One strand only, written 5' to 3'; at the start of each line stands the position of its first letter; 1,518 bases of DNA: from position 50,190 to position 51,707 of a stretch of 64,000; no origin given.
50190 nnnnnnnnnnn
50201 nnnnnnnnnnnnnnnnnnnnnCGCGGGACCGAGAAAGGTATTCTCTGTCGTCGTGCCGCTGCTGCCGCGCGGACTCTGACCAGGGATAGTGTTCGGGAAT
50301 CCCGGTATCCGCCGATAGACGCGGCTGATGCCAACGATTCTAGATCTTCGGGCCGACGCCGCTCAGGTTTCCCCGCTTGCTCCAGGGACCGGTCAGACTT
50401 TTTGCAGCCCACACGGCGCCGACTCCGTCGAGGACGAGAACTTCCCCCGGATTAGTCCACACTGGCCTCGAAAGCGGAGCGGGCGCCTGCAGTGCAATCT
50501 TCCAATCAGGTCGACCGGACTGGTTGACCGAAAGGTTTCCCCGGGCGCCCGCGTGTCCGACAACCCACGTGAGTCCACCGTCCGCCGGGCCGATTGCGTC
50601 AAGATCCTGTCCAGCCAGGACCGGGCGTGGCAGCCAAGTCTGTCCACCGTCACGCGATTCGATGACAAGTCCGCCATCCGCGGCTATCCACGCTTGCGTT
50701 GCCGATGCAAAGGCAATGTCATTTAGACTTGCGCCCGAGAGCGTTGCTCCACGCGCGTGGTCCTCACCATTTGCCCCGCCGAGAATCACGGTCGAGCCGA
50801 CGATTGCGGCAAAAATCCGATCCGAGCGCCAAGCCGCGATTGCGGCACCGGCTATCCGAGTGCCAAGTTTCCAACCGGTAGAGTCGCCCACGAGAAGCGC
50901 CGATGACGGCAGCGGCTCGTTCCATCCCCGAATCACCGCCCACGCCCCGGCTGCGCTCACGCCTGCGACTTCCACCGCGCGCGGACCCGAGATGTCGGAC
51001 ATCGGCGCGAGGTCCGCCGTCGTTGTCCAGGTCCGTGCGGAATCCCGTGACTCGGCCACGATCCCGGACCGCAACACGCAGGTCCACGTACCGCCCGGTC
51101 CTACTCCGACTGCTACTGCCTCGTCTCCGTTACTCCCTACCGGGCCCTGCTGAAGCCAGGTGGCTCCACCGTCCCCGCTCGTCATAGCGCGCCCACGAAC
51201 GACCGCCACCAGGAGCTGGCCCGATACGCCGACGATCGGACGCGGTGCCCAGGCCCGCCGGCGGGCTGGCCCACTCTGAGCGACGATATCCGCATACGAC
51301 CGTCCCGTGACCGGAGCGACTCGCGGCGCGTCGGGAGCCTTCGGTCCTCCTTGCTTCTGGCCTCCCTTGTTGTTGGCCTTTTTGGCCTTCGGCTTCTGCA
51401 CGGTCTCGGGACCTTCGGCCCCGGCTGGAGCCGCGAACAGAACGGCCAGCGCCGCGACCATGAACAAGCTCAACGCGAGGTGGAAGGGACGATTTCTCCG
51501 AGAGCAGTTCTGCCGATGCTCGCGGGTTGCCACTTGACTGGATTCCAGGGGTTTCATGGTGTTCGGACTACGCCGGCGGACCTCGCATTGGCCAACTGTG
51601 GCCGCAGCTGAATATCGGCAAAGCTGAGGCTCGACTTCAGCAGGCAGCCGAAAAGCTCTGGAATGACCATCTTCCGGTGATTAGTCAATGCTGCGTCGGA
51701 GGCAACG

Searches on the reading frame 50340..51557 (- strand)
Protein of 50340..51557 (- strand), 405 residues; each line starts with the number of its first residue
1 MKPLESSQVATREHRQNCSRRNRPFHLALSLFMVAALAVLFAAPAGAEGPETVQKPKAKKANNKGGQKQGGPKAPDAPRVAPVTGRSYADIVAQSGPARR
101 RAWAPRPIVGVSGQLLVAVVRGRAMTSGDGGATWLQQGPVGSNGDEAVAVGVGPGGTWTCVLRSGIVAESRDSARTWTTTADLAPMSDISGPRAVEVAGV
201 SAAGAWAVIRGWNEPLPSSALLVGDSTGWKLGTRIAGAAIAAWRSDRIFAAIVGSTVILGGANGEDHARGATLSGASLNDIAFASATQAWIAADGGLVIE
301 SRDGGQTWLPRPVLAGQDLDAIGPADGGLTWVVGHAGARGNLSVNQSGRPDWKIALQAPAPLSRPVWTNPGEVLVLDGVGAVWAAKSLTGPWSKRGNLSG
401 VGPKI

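Call 3: search_protein_families(library=pfam, proteins=[window:50340-51557:-], max_evalue=0.01)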
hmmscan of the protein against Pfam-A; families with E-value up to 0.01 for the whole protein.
window:50340-51557:- (405 aa): 2 families
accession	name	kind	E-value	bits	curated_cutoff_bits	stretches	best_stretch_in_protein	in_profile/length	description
PF14870.12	PSII_BNR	-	8.5e-05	22.4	27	1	277-318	19-60/303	Photosynthesis system II assembly factor YCF48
PF13088.12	BNR_2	-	0.002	18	31.4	0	149-191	69-110/277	BNR repeat-like domain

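Call 10: search_protein_families(library=ncbifam, proteins=[window:50340-51557:-], max_evalue=0.01)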
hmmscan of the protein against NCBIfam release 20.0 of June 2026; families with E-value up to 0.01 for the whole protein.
window:50340-51557:- (405 aa): 2 families
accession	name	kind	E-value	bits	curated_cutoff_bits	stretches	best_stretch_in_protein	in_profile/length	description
NF045728.1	glycosyl_F510_1955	equivalog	0.00055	19.3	175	0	122-200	115-193/246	F510_1955 family glycosylhydrolase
NF010237.0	PRK13684.1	equivalog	0.0029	16.7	326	1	274-309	258-293/334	photosynthesis system II assembly factor Ycf48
